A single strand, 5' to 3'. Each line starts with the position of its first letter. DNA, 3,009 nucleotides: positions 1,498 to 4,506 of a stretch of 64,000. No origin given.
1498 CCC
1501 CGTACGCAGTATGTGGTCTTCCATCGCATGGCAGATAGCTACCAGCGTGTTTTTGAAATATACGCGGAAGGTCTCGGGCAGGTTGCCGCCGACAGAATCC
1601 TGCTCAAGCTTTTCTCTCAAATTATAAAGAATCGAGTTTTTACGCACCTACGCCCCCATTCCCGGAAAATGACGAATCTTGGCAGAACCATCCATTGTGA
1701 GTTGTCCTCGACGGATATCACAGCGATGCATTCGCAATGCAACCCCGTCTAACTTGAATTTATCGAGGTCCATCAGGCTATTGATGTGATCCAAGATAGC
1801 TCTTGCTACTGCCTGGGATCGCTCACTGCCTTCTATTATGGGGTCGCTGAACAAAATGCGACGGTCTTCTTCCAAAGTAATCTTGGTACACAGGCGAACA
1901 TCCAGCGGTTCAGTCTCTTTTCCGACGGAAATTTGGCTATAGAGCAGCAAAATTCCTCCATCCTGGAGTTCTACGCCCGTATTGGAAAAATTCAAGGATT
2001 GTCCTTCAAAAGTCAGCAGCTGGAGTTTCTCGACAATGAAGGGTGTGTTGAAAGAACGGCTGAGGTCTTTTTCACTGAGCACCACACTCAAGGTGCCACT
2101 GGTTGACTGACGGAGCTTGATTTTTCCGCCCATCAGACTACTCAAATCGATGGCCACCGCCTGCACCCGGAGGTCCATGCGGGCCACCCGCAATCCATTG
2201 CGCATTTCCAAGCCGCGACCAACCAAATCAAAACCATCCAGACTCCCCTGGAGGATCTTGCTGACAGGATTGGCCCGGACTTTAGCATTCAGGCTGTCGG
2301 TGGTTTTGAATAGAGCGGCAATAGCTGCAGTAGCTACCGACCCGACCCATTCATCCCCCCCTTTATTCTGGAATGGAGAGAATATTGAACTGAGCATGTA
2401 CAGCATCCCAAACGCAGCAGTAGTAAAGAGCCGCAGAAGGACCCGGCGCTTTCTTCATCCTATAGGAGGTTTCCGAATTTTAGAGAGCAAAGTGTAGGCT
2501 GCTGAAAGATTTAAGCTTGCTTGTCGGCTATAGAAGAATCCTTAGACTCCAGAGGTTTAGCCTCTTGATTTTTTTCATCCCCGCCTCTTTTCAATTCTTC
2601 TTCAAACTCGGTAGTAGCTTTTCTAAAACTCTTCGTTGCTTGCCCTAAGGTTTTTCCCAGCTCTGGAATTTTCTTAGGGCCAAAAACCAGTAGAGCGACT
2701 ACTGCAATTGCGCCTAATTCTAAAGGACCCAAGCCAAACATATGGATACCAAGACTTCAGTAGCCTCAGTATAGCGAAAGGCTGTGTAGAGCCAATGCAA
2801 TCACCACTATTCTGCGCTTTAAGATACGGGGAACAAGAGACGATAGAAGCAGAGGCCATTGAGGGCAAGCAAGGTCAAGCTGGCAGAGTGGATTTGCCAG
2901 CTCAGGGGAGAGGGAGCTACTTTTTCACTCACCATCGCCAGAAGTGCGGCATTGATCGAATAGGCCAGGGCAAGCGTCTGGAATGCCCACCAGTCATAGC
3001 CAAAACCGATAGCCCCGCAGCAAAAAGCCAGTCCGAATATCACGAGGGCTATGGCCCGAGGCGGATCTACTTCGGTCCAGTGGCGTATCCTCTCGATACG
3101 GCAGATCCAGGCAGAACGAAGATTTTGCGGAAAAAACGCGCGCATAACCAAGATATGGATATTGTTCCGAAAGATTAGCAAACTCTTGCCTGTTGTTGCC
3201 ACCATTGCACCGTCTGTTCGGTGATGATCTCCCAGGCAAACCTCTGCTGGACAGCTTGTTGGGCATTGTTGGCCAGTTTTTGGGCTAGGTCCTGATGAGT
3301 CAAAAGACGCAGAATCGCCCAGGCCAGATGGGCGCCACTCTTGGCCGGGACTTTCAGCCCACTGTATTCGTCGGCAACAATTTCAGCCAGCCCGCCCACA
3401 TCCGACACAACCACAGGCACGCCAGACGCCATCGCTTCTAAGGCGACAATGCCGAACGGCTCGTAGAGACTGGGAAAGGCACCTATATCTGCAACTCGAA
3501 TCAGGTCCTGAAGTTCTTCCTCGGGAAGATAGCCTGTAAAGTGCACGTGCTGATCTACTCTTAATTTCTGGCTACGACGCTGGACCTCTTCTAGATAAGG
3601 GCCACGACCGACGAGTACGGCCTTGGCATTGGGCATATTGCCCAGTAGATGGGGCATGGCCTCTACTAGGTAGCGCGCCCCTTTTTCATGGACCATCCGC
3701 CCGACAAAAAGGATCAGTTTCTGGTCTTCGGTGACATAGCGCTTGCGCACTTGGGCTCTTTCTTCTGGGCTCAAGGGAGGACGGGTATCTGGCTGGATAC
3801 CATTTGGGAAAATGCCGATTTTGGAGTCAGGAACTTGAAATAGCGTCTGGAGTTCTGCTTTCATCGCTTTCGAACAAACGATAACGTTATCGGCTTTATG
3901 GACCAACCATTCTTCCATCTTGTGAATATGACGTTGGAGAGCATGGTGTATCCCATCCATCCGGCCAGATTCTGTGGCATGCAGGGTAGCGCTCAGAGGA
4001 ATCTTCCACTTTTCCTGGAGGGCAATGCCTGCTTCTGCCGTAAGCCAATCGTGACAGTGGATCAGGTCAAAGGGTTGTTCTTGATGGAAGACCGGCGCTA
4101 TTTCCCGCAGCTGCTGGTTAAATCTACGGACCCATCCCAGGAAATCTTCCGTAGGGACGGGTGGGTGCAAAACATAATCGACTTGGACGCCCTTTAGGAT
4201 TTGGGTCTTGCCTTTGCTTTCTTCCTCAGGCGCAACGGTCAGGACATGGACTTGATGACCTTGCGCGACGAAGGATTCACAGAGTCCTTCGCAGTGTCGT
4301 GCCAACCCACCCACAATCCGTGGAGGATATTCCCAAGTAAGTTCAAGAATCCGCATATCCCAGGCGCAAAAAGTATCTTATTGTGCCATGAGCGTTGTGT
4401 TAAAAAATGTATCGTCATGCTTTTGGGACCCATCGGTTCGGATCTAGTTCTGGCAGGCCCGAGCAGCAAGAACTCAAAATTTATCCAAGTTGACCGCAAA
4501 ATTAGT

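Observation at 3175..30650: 27-kb contiguous scytonemin supercluster: scy genes, a divergent trp/aro/tyr supply operon, a dedicated two-component system and ebo genes side by side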

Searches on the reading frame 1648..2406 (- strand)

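Call 18: search_protein_families(library=pfam, proteins=[window:1648-2406:-], max_evalue=0.001)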
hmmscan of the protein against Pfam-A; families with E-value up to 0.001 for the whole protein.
window:1648-2406:- (252 aa): 1 family
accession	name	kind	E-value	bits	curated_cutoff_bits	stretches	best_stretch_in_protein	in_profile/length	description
PF11209.13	LmeA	-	3.1e-29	103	27.3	1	18-240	7-216/217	LmeA-like phospholipid-binding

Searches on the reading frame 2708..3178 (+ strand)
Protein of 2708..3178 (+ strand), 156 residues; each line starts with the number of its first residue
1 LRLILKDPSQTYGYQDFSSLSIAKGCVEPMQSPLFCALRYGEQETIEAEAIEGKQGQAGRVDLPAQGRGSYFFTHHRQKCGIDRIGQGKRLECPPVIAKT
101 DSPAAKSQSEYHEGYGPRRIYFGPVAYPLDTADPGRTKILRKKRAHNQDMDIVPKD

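Call 18: search_protein_families(library=pfam, proteins=[window:2708-3178:+], max_evalue=0.001)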
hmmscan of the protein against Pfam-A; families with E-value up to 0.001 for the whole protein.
window:2708-3178:+ (156 aa): 0 families

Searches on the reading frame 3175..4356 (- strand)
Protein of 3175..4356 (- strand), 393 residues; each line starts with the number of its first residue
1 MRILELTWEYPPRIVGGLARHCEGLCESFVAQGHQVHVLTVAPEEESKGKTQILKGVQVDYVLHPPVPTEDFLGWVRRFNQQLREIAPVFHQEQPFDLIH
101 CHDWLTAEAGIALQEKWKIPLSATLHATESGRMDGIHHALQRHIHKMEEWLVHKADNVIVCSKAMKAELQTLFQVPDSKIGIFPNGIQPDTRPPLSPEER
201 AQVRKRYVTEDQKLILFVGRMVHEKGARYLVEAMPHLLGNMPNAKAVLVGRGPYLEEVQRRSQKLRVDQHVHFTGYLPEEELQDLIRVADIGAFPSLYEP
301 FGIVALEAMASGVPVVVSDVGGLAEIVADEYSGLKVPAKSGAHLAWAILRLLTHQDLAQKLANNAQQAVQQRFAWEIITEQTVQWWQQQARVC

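Call 3: search_protein_families(library=ncbifam, proteins=[window:3175-4356:-], max_evalue=0.00001)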
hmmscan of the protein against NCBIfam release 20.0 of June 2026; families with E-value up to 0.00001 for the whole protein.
window:3175-4356:- (393 aa): 49 families (the best 25 are shown)
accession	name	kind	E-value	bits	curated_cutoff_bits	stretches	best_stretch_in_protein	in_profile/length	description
TIGR02149.1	glgA_Coryne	subfamily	2e-50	172.1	302.4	1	1-387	1-388/391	glycogen synthase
TIGR03449.1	mycothiol_MshA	equivalog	1.2e-46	159.5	462.5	1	16-388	21-402/406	D-inositol-3-phosphate glycosyltransferase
TIGR04157.1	glyco_rSAM_CFB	subfamily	3e-43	148.3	400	1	121-381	138-401/406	TIGR04157 family glycosyltransferase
TIGR04047.1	MSMEG_0565_glyc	hypoth_equivalog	8.3e-40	137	259.85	1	7-386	6-371/373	MSMEG_0565 family glycosyltransferase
TIGR03999.1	thiol_BshA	equivalog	4.2e-37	128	273.7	1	92-388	81-372/375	N-acetyl-alpha-D-glucosaminyl L-malate synthase BshA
TIGR04063.1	stp3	hypoth_equivalog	9.7e-36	123.5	442.05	1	28-381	26-387/397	TIGR04063 family PEP-CTERM/XrtA system glycosyltransferase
NF047684.1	TeichurnBiosyTuaC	equivalog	9.4e-33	113.7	550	1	92-375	105-375/391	teichuronic acid biosynthesis protein TuaC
TIGR03088.1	stp2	hypoth_equivalog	6.4e-32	111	409.05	1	126-388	112-372/374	TIGR03088 family PEP-CTERM/XrtA system glycosyltransferase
NF041876.1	EPS_EpsE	equivalog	6.4e-31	108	400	1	153-376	160-383/389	exopolysaccharide biosynthesis GT4 family glycosyltransferase EpsE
TIGR02095.1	glgA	subfamily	1.7e-29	102.8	328.45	1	209-384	291-472/477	glycogen/starch synthase, ADP-glucose type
NF038295.1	EPS_HpsP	equivalog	1.4e-28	100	550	1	15-388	13-386/388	hormogonium polysaccharide biosynthesis glycosyltransferase HpsP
NF012028.0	PRK15484.1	subfamily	9.1e-28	97.4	618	1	142-381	126-370/380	lipopolysaccharide N-acetylglucosaminyltransferase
NF053787.1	GlcN_PG_synth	equivalog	1.2e-26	93.4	480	1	77-388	65-358/361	N-acetylglucosaminyl phosphatidylglycerol synthase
NF046085.1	XrtY_assoc_Gly1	equivalog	2.5e-24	85.9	400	1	1-388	1-383/387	XrtY-associated glycosyltransferase XYAG1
NF038229.1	Glyco4_Geo_Pelo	equivalog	9.5e-22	77.4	400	1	85-382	46-329/338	GPMC system family 4 glycosyltransferase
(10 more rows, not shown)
